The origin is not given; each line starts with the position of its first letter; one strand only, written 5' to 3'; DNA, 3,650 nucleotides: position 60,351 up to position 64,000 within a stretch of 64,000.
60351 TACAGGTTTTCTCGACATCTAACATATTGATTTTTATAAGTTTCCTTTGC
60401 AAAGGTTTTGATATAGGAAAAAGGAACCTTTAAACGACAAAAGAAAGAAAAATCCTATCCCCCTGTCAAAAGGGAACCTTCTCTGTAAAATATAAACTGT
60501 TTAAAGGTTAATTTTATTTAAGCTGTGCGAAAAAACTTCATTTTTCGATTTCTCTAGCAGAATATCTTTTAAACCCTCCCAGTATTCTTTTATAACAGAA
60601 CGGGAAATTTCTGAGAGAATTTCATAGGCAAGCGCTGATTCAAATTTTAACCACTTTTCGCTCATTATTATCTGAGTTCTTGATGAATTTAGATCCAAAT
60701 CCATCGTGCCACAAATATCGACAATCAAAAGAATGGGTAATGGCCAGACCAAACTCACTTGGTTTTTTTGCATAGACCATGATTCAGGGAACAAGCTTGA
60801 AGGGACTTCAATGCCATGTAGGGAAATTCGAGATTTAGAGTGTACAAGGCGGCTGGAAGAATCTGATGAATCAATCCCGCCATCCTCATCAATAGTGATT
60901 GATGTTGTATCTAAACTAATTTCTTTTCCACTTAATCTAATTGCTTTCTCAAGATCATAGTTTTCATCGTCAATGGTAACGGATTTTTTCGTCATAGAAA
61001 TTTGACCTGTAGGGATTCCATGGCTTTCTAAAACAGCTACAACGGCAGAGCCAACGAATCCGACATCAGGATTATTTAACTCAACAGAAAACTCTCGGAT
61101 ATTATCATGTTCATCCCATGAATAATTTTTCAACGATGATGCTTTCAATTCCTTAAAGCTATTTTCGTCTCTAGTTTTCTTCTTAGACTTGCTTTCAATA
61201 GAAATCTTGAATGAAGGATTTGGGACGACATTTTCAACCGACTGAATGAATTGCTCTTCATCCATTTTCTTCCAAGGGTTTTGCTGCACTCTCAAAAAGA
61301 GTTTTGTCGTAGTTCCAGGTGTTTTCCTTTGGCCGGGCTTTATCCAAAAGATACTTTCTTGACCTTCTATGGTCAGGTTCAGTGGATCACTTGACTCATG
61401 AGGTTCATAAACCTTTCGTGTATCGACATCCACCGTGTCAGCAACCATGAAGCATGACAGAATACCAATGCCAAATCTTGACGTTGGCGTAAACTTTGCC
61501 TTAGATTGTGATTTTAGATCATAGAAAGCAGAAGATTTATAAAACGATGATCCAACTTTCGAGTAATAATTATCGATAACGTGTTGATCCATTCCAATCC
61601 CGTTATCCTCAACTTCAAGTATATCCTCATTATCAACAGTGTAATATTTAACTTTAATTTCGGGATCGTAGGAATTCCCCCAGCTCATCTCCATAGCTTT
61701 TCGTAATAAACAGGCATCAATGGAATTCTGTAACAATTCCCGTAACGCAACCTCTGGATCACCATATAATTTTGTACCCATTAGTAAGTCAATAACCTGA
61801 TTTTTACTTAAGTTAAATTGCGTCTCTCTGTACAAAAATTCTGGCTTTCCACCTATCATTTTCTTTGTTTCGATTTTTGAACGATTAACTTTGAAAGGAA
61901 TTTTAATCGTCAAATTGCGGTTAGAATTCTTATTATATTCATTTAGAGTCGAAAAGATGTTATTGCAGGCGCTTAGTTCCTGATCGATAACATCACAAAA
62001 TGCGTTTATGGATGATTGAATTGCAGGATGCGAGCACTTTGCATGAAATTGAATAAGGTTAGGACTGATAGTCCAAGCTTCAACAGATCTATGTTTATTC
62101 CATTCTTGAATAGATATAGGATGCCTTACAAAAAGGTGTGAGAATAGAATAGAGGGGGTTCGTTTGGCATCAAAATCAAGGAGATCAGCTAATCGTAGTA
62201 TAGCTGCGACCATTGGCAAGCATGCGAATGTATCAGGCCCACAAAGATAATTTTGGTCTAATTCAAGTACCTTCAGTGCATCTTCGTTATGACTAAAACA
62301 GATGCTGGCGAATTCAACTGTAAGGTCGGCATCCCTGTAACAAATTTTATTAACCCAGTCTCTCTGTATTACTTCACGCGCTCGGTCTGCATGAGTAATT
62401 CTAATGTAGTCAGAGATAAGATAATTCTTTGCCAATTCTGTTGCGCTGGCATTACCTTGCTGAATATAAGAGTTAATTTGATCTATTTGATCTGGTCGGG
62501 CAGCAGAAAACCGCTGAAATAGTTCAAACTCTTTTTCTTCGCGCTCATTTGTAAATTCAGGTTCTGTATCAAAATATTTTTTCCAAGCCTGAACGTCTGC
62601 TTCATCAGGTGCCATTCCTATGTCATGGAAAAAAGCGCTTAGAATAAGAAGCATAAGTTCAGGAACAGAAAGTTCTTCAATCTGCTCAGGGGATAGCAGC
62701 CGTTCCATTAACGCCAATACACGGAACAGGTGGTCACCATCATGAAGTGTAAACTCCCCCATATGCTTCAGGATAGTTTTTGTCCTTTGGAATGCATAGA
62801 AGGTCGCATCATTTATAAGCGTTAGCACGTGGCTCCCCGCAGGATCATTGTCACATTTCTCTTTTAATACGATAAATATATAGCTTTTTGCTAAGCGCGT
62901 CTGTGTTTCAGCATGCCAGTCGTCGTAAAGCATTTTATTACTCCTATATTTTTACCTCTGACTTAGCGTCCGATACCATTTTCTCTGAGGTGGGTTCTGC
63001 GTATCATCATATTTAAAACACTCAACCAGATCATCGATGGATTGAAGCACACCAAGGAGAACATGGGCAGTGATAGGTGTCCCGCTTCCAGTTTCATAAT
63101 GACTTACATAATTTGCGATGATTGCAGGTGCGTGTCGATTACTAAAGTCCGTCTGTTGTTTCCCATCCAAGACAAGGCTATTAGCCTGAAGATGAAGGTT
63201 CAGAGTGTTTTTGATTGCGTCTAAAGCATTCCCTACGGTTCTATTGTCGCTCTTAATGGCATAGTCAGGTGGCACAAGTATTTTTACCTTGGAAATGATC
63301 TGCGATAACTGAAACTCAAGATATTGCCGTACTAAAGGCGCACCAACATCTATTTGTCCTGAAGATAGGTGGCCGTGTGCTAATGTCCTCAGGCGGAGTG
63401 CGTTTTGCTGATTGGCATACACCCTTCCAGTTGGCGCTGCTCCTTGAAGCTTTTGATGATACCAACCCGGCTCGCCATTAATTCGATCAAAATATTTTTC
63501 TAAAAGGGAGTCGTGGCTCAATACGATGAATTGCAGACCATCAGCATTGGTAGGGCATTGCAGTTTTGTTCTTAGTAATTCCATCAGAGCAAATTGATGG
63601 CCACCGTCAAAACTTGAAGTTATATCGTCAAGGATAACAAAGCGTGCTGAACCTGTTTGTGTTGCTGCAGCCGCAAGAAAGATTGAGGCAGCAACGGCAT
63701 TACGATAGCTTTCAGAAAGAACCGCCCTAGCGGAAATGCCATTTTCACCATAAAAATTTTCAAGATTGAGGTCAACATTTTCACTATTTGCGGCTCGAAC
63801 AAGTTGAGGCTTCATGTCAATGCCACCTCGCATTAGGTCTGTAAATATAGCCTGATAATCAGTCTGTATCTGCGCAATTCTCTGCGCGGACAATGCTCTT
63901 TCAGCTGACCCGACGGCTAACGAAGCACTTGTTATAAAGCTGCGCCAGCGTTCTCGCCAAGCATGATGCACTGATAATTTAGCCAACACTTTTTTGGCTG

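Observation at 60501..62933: HD phosphohydrolase fused to an Hsp90-like GHKL ATPase in an AT-rich defence-like gene pair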

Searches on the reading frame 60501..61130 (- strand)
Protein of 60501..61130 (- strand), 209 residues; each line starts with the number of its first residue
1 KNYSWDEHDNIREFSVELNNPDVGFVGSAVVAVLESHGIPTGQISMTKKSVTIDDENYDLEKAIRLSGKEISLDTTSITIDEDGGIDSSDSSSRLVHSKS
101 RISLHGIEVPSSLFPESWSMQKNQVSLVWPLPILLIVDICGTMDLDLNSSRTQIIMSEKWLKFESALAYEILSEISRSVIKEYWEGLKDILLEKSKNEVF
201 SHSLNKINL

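Call 93: search_protein_families(library=pfam, proteins=[window:60501-61130:-], max_evalue=0.1)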
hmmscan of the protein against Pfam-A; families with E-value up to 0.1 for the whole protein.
window:60501-61130:- (209 aa): 0 families

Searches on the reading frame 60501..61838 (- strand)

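Call 93: search_protein_families(library=pfam, proteins=[window:60501-61838:-], max_evalue=0.1)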
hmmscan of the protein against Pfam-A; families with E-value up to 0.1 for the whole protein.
window:60501-61838:- (445 aa): 2 families
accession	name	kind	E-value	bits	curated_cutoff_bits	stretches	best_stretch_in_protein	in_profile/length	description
PF13589.12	HATPase_c_3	-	1.3e-08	35.4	25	1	28-142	3-94/137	Histidine kinase-, DNA gyrase B-, and HSP90-like ATPase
PF02518.31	HATPase_c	-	2.3e-06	28.5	26.4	1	31-138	9-89/111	Histidine kinase-, DNA gyrase B-, and HSP90-like ATPase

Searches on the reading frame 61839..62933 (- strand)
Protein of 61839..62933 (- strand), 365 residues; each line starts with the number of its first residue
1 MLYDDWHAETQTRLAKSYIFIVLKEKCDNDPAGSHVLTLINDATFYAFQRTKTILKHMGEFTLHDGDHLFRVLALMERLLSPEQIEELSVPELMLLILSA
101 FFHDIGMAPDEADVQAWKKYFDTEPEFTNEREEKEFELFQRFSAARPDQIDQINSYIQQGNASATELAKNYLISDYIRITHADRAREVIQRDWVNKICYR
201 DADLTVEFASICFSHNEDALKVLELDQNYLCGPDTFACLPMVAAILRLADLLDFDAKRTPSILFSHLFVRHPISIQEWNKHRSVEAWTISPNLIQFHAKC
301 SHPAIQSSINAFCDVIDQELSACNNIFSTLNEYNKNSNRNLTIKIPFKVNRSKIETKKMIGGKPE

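Call 69: search_solved_structures(query=A5, max_evalue=10, show_alignments=2)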
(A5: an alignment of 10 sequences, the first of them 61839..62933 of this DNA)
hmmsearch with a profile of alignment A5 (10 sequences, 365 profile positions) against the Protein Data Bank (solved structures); distinct sequences matched with E-value up to 10: 0.

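Call 83: predict_structure(alignment_id=A5)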
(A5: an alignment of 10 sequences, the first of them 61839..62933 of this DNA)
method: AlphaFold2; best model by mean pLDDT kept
length: 365 residues; sequences in the alignment: 10
mean_pLDDT: 79.9   pTM: 0.81
mean pLDDT of the five models: 79.9, 75.6, 75.1, 69.1, 62.6
residues with pLDDT >= 90: 105; 70-90: 176; 50-70: 60; < 50: 24
segments of 3 or more residues with pLDDT < 50: 1-3, 60-62, 261-272
pLDDT, mean of each block of 10 residues (from residue 1): 61 90 92 90 85 60 65 91 92 93 82 89 91 94 92 93 86 85 86 87 83 71 73 71 90 61 46 53 67 83 73 85 89 83 88 69 48
secondary structure, 60 per line:
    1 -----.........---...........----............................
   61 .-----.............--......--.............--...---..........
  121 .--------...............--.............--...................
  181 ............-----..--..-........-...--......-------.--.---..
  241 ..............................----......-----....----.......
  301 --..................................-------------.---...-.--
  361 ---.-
elements in order: H6-14 H18-28 H33-61 H67-79 H82-87 H90-102 H111-121 H130-144 H147-159 H162-192 H205-212 H219-224 H239-270 H275-280 E286-289 E294-300 H303-336 E354-356

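Call 89: fold_search(model_id=the predicted structure, library=pdb)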
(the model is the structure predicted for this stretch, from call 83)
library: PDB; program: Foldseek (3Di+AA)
matches with E <= 10: 226; with E <= 0.001: 0
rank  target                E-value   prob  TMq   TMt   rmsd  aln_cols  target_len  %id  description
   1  8oyx_A                1.7e-01  0.54  0.19  0.26  17.6       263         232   15  De novo designed soluble GPCR-like fold GLF_18 (released 2023-10-18)
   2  7p5j_A                2.4e-01  0.11  0.13  0.12  33.3       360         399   13  Cryo-EM structure of human TTYH1 in GDN (released 2021-08-11)
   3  4phl_B                2.7e-01  0.15  0.16  0.17  20.0       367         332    9  TbrPDEB1-inhibitor complex (released 2015-05-20)
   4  8xma_B                3.1e-01  0.10  0.12  0.14  22.4       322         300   10  Cryo-EM structure of human ZnT1 WT, in the presence of zinc, determined in an outward-facing conformation (released 2024-10-30)
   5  2flo_A                4.8e-01  0.85  0.29  0.23   8.0       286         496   11  Crystal structure of exopolyphosphatase (PPX) from E. coli O157:H7 (released 2006-06-06)
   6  3rf0_B                4.8e-01  0.82  0.28  0.45   8.0       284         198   12  Crystal Structure of Exopolyphosphatase from Yersinia pestis (released 2011-04-27)
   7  8xma_A                5.5e-01  0.08  0.12  0.14  23.2       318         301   11  Cryo-EM structure of human ZnT1 WT, in the presence of zinc, determined in an outward-facing conformation (released 2024-10-30)
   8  9kzw_A                6.0e-01  0.07  0.13  0.14  26.0       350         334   11  structure of hZnT1 in apo state (released 2025-09-24)
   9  5h2q_A                6.5e-01  0.14  0.17  0.18  22.0       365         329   10  Crystal structure of T brucei phosphodiesterase B2 bound to compound 13e (released 2017-11-01)
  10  3n3d_A                7.4e-01  0.08  0.14  0.16  22.3       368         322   12  Crystal structure of geranylgeranyl pyrophosphate synthase from lactobacillus brevis atcc 367 (released 2010-06-02)
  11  8oyx_B                7.8e-01  0.25  0.19  0.27  17.2       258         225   15  De novo designed soluble GPCR-like fold GLF_18 (released 2023-10-18)
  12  9mb9_D                8.8e-01  0.11  0.15  0.09  20.2       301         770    8  Cryo-EM structure of Gi-bound GPCR (released 2025-10-01)
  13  3rf0_A                9.2e-01  0.60  0.27  0.43   8.0       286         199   12  Crystal Structure of Exopolyphosphatase from Yersinia pestis (released 2011-04-27)
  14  7td1_R                9.2e-01  0.09  0.14  0.16  19.0       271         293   11  Lysophosphatidic acid receptor 1-Gi complex bound to LPA, state a (released 2022-02-09)
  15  8jgx_B                1.0e+00  0.63  0.25  0.19   9.2       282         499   12  Crystal structure of Acinetobacter baumannii exopolyphosphatase (released 2024-05-15)
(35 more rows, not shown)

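Call 93: search_protein_families(library=pfam, proteins=[window:61839-62933:-], max_evalue=0.1)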
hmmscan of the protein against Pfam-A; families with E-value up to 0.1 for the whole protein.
window:61839-62933:- (365 aa): 3 families
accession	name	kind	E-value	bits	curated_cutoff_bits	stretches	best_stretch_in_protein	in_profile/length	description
PF24391.1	HD-CE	-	1.9e-55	188.8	27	1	59-321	2-262/263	HD-CE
PF24401.1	iHD-CE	-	9.3e-13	48.6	27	1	242-323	240-321/349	iHD-CE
PF01966.28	HD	-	0.095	13.4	22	0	67-111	3-42/116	HD domain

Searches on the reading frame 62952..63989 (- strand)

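Call 3: search_protein_families(library=pfam, proteins=[window:62952-63989:-], max_evalue=0.01)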
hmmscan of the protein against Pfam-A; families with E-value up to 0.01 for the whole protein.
window:62952-63989:- (345 aa): 2 families
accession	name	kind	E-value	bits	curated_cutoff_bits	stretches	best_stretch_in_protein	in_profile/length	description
PF13166.12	AAA_13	-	1.2e-06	28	36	1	81-169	490-579/713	AAA domain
PF02463.25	SMC_N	-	0.0075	16.2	40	0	90-161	136-199/220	RecF/RecN/SMC N terminal domain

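Call 4: search_protein_families(library=padloc, proteins=[window:62952-63989:-], max_evalue=0.01)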
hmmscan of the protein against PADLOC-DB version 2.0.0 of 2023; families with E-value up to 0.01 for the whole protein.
window:62952-63989:- (345 aa): 6 families
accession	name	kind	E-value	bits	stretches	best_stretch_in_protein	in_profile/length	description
PDLC04889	PDC-S06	-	3.1e-07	27.3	1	40-160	368-482/693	-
PDLC03859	LmuB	-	8e-07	26.6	1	36-167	470-592/611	-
PDLC03861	LmuB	-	1.6e-06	24.3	1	91-157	1107-1172/1213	-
PDLC04135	mad3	-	1.3e-05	22.9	1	104-170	273-334/374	mads_3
PDLC04895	PDC-S06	-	0.00088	15.9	1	89-159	560-628/784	-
PDLC05023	PDC-S46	-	0.0059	13.3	1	103-159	428-480/719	-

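Call 7: search_protein_families(library=ncbifam, proteins=[window:62952-63989:-], max_evalue=0.01)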
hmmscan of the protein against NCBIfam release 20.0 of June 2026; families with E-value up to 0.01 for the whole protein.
window:62952-63989:- (345 aa): 1 family
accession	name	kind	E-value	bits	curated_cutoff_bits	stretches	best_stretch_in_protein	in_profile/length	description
NF010068.0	PRK13548.1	equivalog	0.0022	17.1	261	1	104-170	151-213/261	heme ABC transporter ATP-binding protein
